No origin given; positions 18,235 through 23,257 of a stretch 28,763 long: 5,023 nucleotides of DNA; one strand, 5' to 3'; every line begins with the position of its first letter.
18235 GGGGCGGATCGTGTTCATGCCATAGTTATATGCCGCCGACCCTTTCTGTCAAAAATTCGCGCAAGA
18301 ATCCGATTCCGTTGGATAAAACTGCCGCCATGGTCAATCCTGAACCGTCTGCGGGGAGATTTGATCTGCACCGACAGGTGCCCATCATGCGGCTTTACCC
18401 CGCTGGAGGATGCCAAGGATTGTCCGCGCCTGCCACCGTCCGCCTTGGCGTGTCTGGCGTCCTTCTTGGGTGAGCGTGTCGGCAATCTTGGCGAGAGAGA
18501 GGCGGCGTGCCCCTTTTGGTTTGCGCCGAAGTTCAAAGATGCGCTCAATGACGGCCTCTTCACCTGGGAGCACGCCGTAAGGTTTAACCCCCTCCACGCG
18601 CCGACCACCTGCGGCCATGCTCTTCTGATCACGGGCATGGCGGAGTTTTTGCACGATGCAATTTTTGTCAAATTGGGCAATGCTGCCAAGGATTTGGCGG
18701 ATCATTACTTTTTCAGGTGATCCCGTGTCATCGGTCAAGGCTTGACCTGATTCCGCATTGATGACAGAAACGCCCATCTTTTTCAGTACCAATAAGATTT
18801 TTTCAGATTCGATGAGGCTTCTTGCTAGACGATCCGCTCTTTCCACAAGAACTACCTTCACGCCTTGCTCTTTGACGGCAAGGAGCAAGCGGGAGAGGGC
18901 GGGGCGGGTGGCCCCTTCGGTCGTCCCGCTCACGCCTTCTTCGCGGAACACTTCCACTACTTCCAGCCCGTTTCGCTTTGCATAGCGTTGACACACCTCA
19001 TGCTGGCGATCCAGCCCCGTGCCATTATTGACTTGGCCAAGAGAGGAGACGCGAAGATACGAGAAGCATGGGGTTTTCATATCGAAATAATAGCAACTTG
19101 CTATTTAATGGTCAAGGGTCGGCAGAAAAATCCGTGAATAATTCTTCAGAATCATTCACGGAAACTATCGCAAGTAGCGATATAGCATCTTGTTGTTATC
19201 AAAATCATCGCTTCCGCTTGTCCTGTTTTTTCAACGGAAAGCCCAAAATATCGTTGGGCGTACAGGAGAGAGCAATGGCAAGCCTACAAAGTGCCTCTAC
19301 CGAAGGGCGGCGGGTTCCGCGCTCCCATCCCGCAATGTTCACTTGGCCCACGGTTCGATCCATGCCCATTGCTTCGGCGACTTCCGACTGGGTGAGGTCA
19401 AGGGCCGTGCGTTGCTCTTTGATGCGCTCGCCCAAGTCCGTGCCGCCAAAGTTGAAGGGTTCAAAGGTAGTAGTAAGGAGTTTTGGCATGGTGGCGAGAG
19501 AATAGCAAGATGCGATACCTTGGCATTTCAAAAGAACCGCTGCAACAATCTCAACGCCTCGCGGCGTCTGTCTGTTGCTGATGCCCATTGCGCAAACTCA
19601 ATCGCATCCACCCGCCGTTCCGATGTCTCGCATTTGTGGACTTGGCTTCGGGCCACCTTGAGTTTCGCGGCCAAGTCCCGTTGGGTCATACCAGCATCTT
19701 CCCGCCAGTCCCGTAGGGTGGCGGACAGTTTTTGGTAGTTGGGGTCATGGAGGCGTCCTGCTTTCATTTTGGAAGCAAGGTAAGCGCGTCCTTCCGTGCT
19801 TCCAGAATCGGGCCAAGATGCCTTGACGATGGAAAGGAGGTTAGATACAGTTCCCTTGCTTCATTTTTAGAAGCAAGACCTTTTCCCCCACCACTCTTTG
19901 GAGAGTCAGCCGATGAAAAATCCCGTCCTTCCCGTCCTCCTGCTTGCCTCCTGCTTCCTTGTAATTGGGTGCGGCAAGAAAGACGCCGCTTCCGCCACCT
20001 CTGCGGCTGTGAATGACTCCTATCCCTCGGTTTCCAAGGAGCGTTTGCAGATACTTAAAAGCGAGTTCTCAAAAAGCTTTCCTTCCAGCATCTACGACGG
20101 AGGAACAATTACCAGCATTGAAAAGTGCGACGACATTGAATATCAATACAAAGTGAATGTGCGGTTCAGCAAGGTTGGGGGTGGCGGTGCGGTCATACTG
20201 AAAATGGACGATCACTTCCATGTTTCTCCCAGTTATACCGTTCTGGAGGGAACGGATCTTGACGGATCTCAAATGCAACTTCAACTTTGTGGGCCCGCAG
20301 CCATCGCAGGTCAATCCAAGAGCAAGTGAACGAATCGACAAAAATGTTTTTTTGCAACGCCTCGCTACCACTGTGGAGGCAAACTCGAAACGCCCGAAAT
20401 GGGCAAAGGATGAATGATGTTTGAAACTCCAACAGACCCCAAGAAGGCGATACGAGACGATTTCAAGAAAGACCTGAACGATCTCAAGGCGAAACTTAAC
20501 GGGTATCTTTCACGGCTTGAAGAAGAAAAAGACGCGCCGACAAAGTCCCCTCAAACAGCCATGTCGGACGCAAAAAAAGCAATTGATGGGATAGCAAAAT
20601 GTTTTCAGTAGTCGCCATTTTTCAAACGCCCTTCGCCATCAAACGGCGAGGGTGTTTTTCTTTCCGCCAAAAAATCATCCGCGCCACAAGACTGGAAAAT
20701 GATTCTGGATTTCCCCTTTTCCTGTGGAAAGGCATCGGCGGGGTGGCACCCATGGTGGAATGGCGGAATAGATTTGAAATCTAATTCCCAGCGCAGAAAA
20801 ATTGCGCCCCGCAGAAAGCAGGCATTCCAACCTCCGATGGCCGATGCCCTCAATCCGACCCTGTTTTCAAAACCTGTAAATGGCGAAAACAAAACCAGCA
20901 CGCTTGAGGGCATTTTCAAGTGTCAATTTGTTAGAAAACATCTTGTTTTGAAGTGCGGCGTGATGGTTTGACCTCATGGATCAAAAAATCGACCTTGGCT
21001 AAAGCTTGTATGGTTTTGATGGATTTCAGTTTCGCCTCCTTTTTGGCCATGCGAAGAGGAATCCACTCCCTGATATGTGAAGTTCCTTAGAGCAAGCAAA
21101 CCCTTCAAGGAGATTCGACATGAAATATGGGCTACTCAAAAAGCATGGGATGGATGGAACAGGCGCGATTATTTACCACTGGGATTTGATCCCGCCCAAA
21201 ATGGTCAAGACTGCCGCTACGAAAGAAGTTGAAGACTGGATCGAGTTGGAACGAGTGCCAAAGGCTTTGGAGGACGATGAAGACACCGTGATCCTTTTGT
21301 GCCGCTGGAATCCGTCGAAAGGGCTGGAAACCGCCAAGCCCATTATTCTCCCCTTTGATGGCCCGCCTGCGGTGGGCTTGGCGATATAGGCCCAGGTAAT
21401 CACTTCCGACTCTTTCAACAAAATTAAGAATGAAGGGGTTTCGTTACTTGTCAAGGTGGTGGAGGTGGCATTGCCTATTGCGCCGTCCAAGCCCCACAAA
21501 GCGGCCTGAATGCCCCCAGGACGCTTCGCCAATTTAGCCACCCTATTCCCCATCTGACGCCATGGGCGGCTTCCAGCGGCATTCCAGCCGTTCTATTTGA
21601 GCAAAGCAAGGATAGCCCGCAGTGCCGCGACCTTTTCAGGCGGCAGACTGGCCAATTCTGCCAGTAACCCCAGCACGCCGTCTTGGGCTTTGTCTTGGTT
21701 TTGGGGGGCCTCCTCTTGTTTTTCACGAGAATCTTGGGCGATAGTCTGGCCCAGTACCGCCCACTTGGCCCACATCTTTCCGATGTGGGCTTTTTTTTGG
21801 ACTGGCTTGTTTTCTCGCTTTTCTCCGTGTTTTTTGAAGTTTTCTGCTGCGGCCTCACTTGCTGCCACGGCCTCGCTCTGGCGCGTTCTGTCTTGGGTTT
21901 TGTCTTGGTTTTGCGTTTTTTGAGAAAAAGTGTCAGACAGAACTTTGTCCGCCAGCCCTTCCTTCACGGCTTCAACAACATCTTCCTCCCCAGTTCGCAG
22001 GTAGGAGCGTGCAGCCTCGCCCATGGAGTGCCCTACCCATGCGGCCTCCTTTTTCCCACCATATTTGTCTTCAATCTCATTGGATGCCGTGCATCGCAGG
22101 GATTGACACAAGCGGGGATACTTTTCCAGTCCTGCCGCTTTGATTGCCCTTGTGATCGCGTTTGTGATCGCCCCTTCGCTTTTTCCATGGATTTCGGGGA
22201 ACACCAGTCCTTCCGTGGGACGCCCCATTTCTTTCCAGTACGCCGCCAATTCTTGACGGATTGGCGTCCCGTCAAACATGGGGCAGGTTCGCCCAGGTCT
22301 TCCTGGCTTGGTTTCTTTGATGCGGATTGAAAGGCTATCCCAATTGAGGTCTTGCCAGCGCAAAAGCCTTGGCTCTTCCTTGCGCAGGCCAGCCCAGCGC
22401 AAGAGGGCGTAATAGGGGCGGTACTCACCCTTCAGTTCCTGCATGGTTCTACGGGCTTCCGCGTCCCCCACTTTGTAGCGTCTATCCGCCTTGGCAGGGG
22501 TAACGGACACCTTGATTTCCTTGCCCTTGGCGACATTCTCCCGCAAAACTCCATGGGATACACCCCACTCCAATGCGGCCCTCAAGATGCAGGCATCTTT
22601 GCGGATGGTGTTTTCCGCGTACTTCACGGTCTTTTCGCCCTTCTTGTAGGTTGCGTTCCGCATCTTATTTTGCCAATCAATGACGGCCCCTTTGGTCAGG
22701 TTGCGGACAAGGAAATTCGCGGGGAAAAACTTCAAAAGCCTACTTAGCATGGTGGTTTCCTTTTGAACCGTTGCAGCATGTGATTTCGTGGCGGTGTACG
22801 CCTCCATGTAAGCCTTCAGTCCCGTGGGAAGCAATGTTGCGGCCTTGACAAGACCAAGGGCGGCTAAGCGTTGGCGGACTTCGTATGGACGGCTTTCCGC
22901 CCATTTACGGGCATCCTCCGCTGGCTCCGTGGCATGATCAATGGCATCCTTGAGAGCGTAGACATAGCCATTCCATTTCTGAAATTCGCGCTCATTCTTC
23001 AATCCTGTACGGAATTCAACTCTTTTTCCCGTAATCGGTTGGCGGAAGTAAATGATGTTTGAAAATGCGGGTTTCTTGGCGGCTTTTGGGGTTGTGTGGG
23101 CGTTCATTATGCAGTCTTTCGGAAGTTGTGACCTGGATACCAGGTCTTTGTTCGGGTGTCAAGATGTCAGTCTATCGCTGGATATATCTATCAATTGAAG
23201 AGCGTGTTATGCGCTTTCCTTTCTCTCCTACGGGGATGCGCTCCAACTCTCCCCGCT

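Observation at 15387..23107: att site inside the integrase gene: integration state switches the integrase C-terminus (456 vs 504 aa)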

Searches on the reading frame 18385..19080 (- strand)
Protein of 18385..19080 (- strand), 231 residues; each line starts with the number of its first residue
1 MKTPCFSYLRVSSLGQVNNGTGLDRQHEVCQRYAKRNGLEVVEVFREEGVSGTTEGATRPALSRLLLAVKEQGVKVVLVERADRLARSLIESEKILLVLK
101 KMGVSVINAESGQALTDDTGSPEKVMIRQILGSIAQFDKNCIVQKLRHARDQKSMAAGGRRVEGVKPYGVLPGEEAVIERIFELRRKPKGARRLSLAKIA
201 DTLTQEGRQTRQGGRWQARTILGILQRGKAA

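Call 9: search_protein_families(library=pfam, proteins=[window:18385-19080:-], max_evalue=0.01)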
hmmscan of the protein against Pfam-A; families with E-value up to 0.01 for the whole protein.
window:18385-19080:- (231 aa): 2 families
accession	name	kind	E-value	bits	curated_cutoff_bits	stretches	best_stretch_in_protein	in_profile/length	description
PF00239.26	Resolvase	-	2.8e-29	102.5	23.3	1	6-153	2-139/145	Resolvase, N terminal domain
PF07508.19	Recombinase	-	3.3e-05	24.5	21.1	1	174-227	3-51/102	Recombinase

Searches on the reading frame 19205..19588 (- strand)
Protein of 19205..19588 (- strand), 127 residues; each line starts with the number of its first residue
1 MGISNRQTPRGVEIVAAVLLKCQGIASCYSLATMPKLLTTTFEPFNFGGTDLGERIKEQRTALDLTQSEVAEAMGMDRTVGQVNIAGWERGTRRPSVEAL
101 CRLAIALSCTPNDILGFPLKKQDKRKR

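Call 16: search_protein_families(library=phrogs, proteins=[window:19205-19588:-], max_evalue=0.01)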
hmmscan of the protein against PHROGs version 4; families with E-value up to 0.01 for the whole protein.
window:19205-19588:- (127 aa): 13 families
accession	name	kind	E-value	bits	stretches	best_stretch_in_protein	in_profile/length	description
phrog_8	-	transcription regulation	9.9e-12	45.9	1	51-123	76-144/346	transcriptional regulator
phrog_4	-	transcription regulation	2.2e-11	44.4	1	15-116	91-193/400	transcriptional repressor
phrog_3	-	transcription regulation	3.6e-10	41.2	1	50-121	87-154/430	transcriptional repressor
phrog_2328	-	transcription regulation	7.2e-08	33.3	1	47-112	11-72/128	transcriptional repressor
phrog_4836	-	transcription regulation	2.8e-07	31.3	1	51-115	75-135/194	CII-like regulator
phrog_5823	-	transcription regulation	5.8e-07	30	1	50-125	5-77/404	transcriptional regulator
phrog_2967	-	transcription regulation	1.4e-06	29.1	1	52-122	11-77/225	transcriptional regulator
phrog_7241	-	transcription regulation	2.3e-05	25.5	1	56-114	66-120/122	transcriptional regulator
phrog_4739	-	unknown function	3.9e-05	24.3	1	50-116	66-128/167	-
phrog_2104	-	unknown function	6.1e-05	24.2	1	54-107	42-91/103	-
phrog_2439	-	transcription regulation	0.00011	22.2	1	53-109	9-61/367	transcriptional regulator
phrog_14076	-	transcription regulation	0.00013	23.4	1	54-106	16-66/86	transcriptional regulator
phrog_1373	-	transcription regulation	0.00017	22.6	1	52-108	64-116/166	transcriptional regulator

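Call 17: search_protein_families(library=pfam, proteins=[window:19205-19588:-], max_evalue=0.01)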
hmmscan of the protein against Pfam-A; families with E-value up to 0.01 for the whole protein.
window:19205-19588:- (127 aa): 3 families
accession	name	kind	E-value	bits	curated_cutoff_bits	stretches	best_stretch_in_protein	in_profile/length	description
PF01381.28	HTH_3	-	6.8e-12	45.7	23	1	56-113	1-54/55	Helix-turn-helix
PF13560.12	HTH_31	-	9e-09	36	27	1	51-111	1-58/64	Helix-turn-helix domain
PF13443.12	HTH_26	-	0.00024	21.7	22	1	64-118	10-61/63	Cro/C1-type HTH DNA-binding domain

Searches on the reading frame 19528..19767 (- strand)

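Call 16: search_protein_families(library=phrogs, proteins=[window:19528-19767:-], max_evalue=0.01)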
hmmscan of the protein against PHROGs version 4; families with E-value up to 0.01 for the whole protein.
window:19528-19767:- (79 aa): 15 families
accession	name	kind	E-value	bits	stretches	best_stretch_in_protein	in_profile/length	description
phrog_2328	-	transcription regulation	2.6e-07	31.5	1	12-70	14-72/128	transcriptional repressor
phrog_8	-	transcription regulation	1.1e-05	26.1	1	14-53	77-115/346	transcriptional regulator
phrog_7950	-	transcription regulation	4.1e-05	24.6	1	10-51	4-45/68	transcriptional repressor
phrog_2439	-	transcription regulation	5.3e-05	23.3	1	15-66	9-60/367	transcriptional regulator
phrog_7241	-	transcription regulation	9.5e-05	23.4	1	17-63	65-111/122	transcriptional regulator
phrog_5823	-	transcription regulation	0.00016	22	1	13-57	6-50/404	transcriptional regulator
phrog_3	-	transcription regulation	0.0002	22.3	1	10-54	85-127/430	transcriptional repressor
phrog_1124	-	transcription regulation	0.00021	21.9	1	13-79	8-73/177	transcriptional regulator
phrog_1373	-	transcription regulation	0.00047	21.2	1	14-48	64-98/166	transcriptional regulator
phrog_2967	-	transcription regulation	0.00047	20.8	1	9-55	6-52/225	transcriptional regulator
phrog_2339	-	DNA, RNA and nucleotide metabolism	0.00071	20.6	1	13-47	25-59/98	HTH DNA binding protein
phrog_9908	-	DNA, RNA and nucleotide metabolism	0.00074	19.8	1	12-55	12-55/282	DNA binding protein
phrog_4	-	transcription regulation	0.00098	19.2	1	13-52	132-171/400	transcriptional repressor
phrog_2104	-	unknown function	0.0036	18.5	1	17-52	43-78/103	-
phrog_955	-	DNA, RNA and nucleotide metabolism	0.0056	17.4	1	14-50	25-61/142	HTH DNA binding protein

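Call 17: search_protein_families(library=pfam, proteins=[window:19528-19767:-], max_evalue=0.01)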
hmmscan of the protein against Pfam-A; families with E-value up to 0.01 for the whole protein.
window:19528-19767:- (79 aa): 5 families
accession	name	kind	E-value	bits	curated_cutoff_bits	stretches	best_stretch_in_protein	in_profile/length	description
PF13560.12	HTH_31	-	2.7e-09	37.6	27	1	14-57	2-46/64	Helix-turn-helix domain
PF01381.28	HTH_3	-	3.9e-07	30.4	23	1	18-66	1-49/55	Helix-turn-helix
PF13412.12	HTH_24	-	0.00082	19.3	21.9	1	23-45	14-36/48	Winged helix-turn-helix DNA-binding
PF13413.12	HTH_25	-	0.0013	19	24.6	1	17-47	1-31/62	Helix-turn-helix domain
PF04799.18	Fzo_mitofusin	-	0.0082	16.1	27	1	12-56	97-141/161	fzo-like conserved region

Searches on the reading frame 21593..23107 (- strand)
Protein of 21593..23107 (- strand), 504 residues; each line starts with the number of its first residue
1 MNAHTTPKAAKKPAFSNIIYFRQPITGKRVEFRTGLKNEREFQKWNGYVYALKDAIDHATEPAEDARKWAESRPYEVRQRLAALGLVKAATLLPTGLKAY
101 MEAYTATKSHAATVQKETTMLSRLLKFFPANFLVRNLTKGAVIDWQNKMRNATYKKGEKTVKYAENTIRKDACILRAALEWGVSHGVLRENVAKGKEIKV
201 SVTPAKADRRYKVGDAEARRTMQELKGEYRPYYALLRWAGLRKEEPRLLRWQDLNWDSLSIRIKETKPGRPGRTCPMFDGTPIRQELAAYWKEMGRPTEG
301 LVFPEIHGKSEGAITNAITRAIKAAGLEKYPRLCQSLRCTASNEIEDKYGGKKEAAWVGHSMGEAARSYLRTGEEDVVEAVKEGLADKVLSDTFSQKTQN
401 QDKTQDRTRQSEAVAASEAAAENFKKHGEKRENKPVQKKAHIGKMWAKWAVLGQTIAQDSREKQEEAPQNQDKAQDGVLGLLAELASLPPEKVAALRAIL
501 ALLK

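Call 9: search_protein_families(library=pfam, proteins=[window:21593-23107:-], max_evalue=0.01)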
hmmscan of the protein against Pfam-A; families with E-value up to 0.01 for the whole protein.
window:21593-23107:- (504 aa): 3 families
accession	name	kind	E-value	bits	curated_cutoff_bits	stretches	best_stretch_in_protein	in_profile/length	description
PF00589.27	Phage_integrase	-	2.1e-05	24.8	27.1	1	228-371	23-167/172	Phage integrase family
PF13102.12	Phage_int_SAM_5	-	0.0051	17.6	22.3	0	99-194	4-94/98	Phage integrase SAM-like domain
PF13086.12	AAA_11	-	0.0074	16.5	27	0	330-466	49-188/257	AAA domain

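Call 11: find_homologous_proteins(query=window:21593-23107:-)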
Query window:21593-23107:- (504 aa): 2 proteins with E <= 0.001 among 8000 candidates.
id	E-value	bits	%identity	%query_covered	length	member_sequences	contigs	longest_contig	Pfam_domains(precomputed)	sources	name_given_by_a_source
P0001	0.0e+0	1021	100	90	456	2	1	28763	PF00589.28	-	-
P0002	2.4e-4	38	40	12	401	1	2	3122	PF00589.28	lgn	-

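Call 18: search_protein_representatives(protein=window:21593-23107:-)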
Query: 504 residues. Proteins with E-value up to 0.001 (for the whole library): 2616; up to 1e-10: 722; up to 1e-30: 2. The best 150 are listed.
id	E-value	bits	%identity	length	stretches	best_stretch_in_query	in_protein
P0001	0.0e+00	1020.5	100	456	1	1-453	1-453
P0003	1.3e-51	192.4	36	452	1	19-401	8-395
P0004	1.8e-27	112.8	32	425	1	21-384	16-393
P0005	1.8e-27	112.8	30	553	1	19-378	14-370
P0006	4.0e-27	111.6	32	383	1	54-387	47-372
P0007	5.9e-27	111.1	34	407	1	46-385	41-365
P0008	1.7e-26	109.6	29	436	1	19-383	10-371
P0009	2.0e-26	109.4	33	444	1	62-373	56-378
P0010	2.5e-26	109.0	27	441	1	18-383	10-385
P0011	7.6e-25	104.1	30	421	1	62-423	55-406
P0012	9.1e-25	103.9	28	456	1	20-382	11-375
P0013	8.6e-24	100.7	30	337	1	108-400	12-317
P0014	1.2e-23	100.2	31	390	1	68-385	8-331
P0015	1.2e-23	100.1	28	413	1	41-392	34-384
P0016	1.8e-23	99.6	26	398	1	18-397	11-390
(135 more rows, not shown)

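Call 20: find_encoding_contigs(protein=P0003, flank=8000)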
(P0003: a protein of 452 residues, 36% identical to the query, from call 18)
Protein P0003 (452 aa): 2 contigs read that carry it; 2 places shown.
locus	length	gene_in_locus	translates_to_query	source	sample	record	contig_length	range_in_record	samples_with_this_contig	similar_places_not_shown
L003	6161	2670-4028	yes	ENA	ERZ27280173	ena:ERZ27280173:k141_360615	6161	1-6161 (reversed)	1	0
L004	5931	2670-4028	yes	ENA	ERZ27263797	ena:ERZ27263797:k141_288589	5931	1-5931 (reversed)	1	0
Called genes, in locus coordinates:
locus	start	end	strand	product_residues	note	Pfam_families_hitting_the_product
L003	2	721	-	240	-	?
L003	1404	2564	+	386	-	PF07505:DUF5131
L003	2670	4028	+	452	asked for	PF00589:Phage_integrase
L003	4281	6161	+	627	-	?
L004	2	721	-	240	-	?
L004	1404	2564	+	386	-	PF07505:DUF5131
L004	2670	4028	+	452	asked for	PF00589:Phage_integrase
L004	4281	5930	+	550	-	?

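Call 27: search_dna_similar(query=window:21593-23107:-, collection=phages, mode=protein, max_rows=25, max_evalue=0.001)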
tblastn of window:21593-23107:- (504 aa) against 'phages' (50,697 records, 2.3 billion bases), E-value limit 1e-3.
No match.

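Call 76: predict_structure(alignment_id=A4)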
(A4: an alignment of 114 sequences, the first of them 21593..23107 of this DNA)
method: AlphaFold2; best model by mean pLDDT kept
length: 504 residues; sequences in the alignment: 114
mean_pLDDT: 84.8   pTM: 0.66
mean pLDDT of the five models: 84.8, 84.1, 83.5, 82.9, 82.8
residues with pLDDT >= 90: 317; 70-90: 84; 50-70: 43; < 50: 60
segments of 3 or more residues with pLDDT < 50: 400-417, 422-442, 459-475
pLDDT, mean of each block of 10 residues (from residue 1): 51 70 93 92 96 96 96 89 87 87 96 96 98 97 98 96 97 98 88 98 85 97 98 98 97 98 92 96 98 94 97 97 98 95 97 97 92 89 84 65 44 49 43 40 62 60 42 57 83 85 72
secondary structure, 60 per line:
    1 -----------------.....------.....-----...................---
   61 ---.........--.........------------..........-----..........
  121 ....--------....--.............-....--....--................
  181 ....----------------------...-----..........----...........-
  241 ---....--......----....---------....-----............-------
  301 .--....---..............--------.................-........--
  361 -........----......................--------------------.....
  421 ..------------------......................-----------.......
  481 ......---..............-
elements in order: E18-22 E29-33 H39-57 H64-72 H75-83 H97-105 H111-124 H139-151 E153-156 E159-162 H165-184 H215-224 H229-239 H244-247 E260-263 E273-276 H282-293 H304-307 H311-324 H333-349 H351-358 H362-369 H374-395 H416-422 H441-462 H474-486 H490-503

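Call 79: fold_search(model_id=the predicted structure, library=pdb)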
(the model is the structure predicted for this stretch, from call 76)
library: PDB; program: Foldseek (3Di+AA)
matches with E <= 10: 102; with E <= 0.001: 34
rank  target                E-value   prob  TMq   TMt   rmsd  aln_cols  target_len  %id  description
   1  1z1b_B                3.4e-09  1.00  0.43  0.59  11.8       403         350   14  Crystal structure of a lambda integrase dimer bound to a COC' core site (released 2005-06-28)
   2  1z1b_A                7.2e-09  1.00  0.43  0.59  13.6       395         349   13  Crystal structure of a lambda integrase dimer bound to a COC' core site (released 2005-06-28)
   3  5hxy_A                8.3e-09  1.00  0.31  0.54  14.4       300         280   16  Crystal structure of XerA recombinase (released 2017-02-01)
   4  1z1g_A                4.3e-08  1.00  0.43  0.60  12.9       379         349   13  Crystal structure of a lambda integrase tetramer bound to a Holliday junction (released 2005-06-28)
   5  1z1g_B                1.2e-07  1.00  0.44  0.63  11.0       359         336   15  Crystal structure of a lambda integrase tetramer bound to a Holliday junction (released 2005-06-28)
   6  1p7d_A                1.9e-07  1.00  0.42  0.70   4.3       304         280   15  Crystal structure of the Lambda Integrase (residues 75-356) bound to DNA (released 2003-08-12)
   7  5hxy_D                1.9e-07  1.00  0.31  0.54  14.6       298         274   16  Crystal structure of XerA recombinase (released 2017-02-01)
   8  1z19_B                2.2e-07  1.00  0.43  0.73   4.2       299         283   15  Crystal structure of a lambda integrase(75-356) dimer bound to a COC' core site (released 2005-06-28)
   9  1z19_A                2.6e-07  1.00  0.40  0.70   4.3       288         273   14  Crystal structure of a lambda integrase(75-356) dimer bound to a COC' core site (released 2005-06-28)
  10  6en2_A                3.1e-07  1.00  0.43  0.65   5.7       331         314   13  Structure of the Tn1549 transposon Integrase (aa 82-397, R225K) in complex with a circular intermediate DNA (CI6b-DNA) (released 2018-04-04)
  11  5j0n_E                3.7e-07  1.00  0.41  0.70   4.1       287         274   15  Lambda excision HJ intermediate (released 2017-02-08)
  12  5hxy_C                3.9e-07  1.00  0.30  0.53  14.4       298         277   16  Crystal structure of XerA recombinase (released 2017-02-01)
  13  5hxy_B                7.5e-07  1.00  0.31  0.54  14.8       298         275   15  Crystal structure of XerA recombinase (released 2017-02-01)
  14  6emz_A                1.1e-06  1.00  0.43  0.65   5.8       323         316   15  Structure of the Tn1549 transposon Integrase (aa 82-397, R225K) in complex with circular intermediate DNA (CI5-DNA) (released 2018-04-04)
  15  5vfz                  1.1e-06  1.00  0.25  0.40  15.4       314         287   13  Integrase from mycobacterium phage Brujita (released 2018-04-18)
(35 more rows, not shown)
